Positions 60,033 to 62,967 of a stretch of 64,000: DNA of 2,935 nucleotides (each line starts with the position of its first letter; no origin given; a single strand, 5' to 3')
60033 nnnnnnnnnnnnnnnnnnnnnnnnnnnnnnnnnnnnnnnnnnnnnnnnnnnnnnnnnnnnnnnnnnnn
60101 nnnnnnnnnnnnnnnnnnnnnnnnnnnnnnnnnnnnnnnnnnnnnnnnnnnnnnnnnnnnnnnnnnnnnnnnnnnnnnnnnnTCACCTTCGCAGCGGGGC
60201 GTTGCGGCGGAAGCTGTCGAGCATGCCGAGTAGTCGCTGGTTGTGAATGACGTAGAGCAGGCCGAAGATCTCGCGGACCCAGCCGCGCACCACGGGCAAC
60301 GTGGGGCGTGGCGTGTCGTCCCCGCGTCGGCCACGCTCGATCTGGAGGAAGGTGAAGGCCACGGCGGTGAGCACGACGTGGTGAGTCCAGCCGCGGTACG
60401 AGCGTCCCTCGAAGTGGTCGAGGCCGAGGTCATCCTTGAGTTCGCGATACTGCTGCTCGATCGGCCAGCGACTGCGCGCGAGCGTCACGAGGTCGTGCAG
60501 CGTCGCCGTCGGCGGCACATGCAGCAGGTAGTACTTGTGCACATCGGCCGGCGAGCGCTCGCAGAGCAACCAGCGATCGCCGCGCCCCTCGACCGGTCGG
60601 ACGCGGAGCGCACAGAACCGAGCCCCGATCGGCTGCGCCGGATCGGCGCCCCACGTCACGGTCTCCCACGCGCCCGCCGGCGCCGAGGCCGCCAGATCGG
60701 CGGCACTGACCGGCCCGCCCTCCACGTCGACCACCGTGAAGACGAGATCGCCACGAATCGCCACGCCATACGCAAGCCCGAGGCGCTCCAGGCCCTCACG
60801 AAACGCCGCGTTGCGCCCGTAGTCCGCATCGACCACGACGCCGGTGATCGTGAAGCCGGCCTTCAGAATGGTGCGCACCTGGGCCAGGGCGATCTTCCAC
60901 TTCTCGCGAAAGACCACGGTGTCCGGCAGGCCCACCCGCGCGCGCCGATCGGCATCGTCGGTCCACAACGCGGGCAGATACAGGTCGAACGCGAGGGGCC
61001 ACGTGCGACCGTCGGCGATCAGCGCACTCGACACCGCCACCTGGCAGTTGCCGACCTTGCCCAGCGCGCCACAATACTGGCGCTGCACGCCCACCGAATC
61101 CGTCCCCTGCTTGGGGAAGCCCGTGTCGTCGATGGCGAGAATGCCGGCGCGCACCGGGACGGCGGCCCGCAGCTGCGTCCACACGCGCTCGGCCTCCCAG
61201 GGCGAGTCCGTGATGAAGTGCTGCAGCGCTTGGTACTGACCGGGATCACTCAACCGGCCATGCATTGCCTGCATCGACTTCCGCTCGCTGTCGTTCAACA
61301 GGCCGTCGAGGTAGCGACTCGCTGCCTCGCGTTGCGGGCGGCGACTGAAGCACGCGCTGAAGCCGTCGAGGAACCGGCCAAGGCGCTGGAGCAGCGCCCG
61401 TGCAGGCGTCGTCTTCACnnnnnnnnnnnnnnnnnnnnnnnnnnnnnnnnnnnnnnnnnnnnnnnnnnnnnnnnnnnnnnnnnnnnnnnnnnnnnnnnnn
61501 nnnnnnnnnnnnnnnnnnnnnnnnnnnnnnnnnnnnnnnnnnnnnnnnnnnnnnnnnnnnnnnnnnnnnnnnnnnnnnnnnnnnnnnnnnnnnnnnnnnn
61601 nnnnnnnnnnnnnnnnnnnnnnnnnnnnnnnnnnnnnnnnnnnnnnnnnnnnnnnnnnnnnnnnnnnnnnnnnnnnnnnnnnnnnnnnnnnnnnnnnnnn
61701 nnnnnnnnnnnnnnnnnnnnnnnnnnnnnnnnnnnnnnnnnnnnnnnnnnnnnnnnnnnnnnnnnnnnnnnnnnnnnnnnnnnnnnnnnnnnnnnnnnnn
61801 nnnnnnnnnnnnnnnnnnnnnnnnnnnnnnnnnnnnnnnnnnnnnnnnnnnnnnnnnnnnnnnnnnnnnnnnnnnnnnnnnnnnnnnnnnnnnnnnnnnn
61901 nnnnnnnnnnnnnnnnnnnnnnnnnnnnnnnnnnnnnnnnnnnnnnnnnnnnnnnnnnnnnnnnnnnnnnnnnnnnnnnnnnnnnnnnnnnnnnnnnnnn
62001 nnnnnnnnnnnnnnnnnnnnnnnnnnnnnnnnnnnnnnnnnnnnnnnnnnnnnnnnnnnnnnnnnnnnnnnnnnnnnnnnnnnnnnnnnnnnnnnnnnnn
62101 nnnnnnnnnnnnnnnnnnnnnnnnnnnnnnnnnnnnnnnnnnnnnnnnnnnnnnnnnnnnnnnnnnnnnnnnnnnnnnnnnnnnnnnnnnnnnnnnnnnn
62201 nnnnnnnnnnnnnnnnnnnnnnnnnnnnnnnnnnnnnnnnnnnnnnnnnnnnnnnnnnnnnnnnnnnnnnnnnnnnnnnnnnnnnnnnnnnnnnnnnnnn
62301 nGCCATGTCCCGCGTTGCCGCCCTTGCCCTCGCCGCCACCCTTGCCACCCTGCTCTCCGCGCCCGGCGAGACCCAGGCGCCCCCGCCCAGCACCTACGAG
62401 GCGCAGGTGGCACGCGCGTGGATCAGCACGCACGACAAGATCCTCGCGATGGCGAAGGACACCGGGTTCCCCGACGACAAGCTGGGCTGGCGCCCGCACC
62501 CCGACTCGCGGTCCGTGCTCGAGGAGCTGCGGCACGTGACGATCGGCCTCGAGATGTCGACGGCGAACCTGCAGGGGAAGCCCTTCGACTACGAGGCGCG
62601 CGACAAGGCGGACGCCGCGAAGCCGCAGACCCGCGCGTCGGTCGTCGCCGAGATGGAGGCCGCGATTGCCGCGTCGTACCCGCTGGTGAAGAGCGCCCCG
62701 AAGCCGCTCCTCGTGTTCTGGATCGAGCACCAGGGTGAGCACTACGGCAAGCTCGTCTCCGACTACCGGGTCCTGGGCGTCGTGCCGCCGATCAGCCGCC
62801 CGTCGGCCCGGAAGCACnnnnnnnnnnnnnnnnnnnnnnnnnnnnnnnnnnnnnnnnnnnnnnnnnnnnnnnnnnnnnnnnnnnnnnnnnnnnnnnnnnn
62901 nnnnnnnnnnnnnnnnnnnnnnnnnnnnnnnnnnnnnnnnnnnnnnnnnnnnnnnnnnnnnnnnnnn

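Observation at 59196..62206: Lower-GC island with a Pol-beta nucleotidyltransferase gene abutting a 2H phosphoesterase gene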

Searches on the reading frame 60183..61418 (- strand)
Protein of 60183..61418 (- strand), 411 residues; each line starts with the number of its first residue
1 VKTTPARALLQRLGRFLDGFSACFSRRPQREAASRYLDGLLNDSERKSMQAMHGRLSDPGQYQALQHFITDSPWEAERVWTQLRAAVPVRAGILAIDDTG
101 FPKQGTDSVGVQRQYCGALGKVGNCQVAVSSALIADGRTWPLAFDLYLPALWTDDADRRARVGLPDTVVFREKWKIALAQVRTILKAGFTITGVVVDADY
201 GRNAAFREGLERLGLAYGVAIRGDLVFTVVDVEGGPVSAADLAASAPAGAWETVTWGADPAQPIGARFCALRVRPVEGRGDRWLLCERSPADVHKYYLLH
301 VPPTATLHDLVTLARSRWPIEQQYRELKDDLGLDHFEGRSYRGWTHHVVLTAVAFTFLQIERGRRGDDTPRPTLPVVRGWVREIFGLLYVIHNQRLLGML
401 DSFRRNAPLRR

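Call 9: search_protein_families(library=pfam, proteins=[window:60183-61418:-], max_evalue=1)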
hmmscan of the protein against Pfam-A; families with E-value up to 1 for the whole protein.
window:60183-61418:- (411 aa): 2 families
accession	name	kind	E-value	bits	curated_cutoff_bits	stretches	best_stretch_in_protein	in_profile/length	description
PF13546.12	DDE_5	-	5.5e-61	206.9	27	1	20-228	2-215/272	DDE superfamily endonuclease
PF01609.27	DDE_Tnp_1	-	9.8e-08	32.4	23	1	181-354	69-197/200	Transposase DDE domain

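Call 10: search_protein_families(library=ncbifam, proteins=[window:60183-61418:-], max_evalue=1)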
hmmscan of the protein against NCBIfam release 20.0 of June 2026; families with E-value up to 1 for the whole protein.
window:60183-61418:- (411 aa): 7 families
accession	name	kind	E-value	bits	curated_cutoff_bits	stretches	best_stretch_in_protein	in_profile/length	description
NF033540.2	transpos_IS701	equivalog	2.3e-109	366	150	1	14-362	2-363/363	IS701 family transposase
NF049921.1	transpos_IS701_2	equivalog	3.9e-11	42.9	250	2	296-362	224-291/318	IS701 family transposase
NF049999.1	transpos_IS701_3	equivalog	4.1e-10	39.1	170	2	276-364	272-363/412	IS701 family transposase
NF049925.1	transpos_IS4_4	equivalog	1e-05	24.5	250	1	310-367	318-376/449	IS4 family transposase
NF033592.1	transpos_IS4_1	equivalog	7.8e-05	21.9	115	1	305-357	275-327/332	IS4 family transposase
NF033591.1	transpos_IS4_2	equivalog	8.6e-05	21.8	152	1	178-335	107-254/340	IS4 family transposase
NF033539.1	transpos_IS1380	equivalog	0.051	12.2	180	1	288-360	307-374/419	IS1380 family transposase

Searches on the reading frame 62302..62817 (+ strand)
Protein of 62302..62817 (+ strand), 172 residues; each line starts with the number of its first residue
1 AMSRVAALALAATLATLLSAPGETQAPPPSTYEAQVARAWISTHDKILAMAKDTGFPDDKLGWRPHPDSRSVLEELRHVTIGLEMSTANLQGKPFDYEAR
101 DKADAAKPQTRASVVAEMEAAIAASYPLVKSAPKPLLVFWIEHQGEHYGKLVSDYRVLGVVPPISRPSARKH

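Call 113: search_protein_families(library=pfam, proteins=[window:62302-62817:+], max_evalue=0.01)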
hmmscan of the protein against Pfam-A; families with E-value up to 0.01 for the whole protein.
window:62302-62817:+ (172 aa): 3 families
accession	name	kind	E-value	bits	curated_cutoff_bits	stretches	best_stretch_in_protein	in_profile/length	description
PF12867.12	DinB_2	-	1.4e-07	32.4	24.8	1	55-124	15-82/128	DinB superfamily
PF05163.17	DinB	-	0.0056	17.1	23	0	130-164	117-151/165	DinB family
PF13663.11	DUF4148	-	0.0067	17.3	27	0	103-124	30-51/62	Domain of unknown function (DUF4148)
